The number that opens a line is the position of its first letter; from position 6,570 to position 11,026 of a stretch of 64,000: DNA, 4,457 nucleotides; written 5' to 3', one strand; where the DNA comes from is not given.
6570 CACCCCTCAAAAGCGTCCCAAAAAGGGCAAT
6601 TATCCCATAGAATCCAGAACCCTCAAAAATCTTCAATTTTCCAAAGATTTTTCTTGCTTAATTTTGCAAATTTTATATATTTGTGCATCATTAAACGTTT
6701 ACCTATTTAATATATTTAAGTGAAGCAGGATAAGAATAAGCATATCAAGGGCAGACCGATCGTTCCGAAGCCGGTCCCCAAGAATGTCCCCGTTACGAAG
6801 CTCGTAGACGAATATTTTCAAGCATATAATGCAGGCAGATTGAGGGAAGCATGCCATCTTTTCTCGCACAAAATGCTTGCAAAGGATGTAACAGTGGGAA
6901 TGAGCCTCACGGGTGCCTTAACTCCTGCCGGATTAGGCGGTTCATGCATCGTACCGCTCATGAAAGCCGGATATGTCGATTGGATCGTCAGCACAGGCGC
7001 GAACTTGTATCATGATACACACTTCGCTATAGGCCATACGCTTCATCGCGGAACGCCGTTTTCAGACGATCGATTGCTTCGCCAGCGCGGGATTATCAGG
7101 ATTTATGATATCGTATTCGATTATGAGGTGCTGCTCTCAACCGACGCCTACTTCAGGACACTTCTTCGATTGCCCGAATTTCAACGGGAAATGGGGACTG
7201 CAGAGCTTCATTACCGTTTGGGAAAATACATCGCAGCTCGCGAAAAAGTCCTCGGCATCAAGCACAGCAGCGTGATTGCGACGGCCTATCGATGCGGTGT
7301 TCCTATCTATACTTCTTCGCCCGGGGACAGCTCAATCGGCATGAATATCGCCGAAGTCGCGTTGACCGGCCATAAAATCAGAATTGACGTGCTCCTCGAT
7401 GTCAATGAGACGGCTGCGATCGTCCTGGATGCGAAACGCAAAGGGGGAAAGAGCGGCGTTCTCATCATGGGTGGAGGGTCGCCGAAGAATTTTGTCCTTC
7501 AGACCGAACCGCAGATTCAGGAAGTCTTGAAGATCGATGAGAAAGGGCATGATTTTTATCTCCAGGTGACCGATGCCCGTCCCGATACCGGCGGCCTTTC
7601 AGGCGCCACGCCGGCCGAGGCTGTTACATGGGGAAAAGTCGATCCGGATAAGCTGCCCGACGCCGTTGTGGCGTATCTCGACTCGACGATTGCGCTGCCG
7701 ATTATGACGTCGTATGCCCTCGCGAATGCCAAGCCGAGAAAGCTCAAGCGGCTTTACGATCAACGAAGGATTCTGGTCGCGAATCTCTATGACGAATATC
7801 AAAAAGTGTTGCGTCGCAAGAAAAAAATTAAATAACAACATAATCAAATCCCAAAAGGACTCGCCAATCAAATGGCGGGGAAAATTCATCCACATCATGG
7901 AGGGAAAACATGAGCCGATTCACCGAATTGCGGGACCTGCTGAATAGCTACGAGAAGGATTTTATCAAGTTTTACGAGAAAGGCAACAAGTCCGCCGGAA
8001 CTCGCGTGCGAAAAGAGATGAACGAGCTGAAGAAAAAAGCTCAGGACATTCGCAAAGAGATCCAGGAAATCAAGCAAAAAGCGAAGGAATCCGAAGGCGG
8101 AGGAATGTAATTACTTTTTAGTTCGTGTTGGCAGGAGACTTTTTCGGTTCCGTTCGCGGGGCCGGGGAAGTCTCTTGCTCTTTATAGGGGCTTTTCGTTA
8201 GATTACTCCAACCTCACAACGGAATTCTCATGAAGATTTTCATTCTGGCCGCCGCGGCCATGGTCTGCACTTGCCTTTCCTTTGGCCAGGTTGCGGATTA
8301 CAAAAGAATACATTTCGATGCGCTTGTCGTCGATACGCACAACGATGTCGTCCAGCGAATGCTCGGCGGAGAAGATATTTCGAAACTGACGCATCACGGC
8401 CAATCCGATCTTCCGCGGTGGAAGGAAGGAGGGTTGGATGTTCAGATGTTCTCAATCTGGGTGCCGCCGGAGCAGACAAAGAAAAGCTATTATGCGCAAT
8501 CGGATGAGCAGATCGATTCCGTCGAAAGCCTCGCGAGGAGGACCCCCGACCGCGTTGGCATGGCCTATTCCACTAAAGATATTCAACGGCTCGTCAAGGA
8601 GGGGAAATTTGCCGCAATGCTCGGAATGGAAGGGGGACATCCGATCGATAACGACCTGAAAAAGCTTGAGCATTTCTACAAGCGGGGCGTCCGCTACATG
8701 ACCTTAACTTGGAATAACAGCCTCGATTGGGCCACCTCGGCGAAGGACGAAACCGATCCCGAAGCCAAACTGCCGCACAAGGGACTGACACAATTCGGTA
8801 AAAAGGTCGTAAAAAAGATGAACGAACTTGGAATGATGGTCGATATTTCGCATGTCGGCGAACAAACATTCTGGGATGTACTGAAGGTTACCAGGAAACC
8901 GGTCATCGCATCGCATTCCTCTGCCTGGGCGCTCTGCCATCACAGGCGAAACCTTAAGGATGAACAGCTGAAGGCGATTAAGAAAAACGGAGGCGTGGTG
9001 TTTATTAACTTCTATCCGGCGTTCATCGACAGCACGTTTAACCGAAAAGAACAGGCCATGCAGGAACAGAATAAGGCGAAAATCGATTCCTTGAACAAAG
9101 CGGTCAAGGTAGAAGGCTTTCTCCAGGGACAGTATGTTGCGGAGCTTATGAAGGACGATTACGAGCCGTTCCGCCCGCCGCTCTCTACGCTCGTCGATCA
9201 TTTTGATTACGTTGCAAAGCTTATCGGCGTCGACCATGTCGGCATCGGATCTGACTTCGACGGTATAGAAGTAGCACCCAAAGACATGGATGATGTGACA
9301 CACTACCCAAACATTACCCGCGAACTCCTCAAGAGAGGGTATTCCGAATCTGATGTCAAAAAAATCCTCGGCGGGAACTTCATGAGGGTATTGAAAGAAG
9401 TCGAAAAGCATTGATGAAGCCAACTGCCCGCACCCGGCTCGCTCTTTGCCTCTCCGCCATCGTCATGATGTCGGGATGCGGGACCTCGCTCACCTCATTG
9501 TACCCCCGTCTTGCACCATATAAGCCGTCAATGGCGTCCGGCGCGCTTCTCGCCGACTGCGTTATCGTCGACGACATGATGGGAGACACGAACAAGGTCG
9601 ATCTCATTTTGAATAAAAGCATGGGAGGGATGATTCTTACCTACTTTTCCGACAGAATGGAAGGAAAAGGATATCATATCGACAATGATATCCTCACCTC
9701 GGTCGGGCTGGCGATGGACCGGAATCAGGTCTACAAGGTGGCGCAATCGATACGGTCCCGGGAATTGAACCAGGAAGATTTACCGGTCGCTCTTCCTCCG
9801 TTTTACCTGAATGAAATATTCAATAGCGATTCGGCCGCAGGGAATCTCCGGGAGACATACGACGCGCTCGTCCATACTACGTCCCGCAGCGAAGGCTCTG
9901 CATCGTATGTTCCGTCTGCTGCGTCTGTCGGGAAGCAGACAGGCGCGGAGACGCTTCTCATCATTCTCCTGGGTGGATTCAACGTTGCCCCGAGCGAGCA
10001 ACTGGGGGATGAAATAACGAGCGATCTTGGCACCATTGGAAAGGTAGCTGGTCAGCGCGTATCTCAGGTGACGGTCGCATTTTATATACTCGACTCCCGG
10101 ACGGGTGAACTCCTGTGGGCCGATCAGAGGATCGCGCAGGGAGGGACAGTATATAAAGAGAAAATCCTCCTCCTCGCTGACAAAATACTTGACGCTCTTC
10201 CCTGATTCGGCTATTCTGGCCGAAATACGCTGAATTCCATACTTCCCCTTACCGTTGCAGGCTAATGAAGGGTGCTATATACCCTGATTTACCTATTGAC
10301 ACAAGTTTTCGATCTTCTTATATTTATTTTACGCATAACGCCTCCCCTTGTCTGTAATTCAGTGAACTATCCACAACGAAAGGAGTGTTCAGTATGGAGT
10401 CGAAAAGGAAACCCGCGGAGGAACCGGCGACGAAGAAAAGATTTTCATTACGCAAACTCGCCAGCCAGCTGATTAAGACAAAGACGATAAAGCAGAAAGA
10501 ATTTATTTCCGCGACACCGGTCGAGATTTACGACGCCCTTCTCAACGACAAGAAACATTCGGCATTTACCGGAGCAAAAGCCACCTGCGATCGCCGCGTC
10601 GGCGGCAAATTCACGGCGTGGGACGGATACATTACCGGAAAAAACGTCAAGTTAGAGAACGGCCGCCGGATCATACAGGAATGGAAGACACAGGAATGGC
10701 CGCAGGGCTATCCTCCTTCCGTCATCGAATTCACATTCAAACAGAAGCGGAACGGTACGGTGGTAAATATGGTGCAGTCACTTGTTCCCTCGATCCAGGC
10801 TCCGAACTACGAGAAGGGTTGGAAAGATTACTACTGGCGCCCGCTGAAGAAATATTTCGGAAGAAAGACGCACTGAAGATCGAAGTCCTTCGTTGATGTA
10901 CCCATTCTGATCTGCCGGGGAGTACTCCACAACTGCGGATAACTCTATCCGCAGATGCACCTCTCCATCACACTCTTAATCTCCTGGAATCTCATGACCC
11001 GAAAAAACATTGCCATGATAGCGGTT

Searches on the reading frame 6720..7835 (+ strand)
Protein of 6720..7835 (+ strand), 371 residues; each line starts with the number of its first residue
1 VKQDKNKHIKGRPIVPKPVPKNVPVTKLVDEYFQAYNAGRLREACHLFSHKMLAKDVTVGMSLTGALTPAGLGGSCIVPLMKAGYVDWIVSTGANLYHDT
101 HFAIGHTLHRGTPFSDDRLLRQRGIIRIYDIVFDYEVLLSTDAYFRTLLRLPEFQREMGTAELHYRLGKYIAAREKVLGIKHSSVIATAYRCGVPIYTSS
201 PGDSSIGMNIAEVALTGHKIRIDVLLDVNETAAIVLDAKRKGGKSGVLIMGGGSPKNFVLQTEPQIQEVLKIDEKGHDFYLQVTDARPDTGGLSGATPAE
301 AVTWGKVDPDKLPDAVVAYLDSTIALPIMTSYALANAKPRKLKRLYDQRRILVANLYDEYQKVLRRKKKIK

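Call 37: search_protein_families(library=pfam, proteins=[window:6720-7835:+], max_evalue=0.00001)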
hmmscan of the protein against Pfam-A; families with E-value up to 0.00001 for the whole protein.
window:6720-7835:+ (371 aa): 1 family
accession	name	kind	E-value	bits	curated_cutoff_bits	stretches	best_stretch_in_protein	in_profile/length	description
PF01916.23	DS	-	9.6e-69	232.3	27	1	35-332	10-287/288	Deoxyhypusine synthase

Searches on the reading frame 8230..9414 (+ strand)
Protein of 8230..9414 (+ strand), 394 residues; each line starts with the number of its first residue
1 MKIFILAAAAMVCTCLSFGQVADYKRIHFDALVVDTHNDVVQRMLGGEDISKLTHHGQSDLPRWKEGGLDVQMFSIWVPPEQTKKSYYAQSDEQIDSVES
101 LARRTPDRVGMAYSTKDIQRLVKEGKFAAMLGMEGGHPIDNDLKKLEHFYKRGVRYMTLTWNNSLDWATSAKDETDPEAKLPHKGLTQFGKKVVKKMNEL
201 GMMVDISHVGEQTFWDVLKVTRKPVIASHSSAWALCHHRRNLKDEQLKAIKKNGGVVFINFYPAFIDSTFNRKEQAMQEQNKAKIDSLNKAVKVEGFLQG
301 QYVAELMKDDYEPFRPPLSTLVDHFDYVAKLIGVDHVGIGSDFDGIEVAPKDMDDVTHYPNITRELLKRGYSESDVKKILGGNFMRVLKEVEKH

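Call 37: search_protein_families(library=pfam, proteins=[window:8230-9414:+], max_evalue=0.00001)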
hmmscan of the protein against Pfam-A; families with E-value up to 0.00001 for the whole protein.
window:8230-9414:+ (394 aa): 1 family
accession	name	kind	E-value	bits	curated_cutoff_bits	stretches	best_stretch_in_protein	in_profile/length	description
PF01244.27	Peptidase_M19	-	7.4e-115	383.9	26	1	28-390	3-319/319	Membrane dipeptidase (Peptidase family M19)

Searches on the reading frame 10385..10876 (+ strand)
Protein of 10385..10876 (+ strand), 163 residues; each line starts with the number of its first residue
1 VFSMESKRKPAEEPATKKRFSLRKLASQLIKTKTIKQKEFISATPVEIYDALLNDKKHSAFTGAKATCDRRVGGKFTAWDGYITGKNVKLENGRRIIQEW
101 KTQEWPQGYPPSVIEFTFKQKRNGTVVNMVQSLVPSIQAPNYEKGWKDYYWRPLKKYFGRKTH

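Call 37: search_protein_families(library=pfam, proteins=[window:10385-10876:+], max_evalue=0.00001)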
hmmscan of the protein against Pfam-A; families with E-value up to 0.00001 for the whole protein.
window:10385-10876:+ (163 aa): 1 family
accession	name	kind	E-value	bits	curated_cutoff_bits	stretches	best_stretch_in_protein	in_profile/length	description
PF08327.17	AHSA1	-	2.1e-17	63.9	22.1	1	43-159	2-125/125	Activator of Hsp90 ATPase homolog 1-like protein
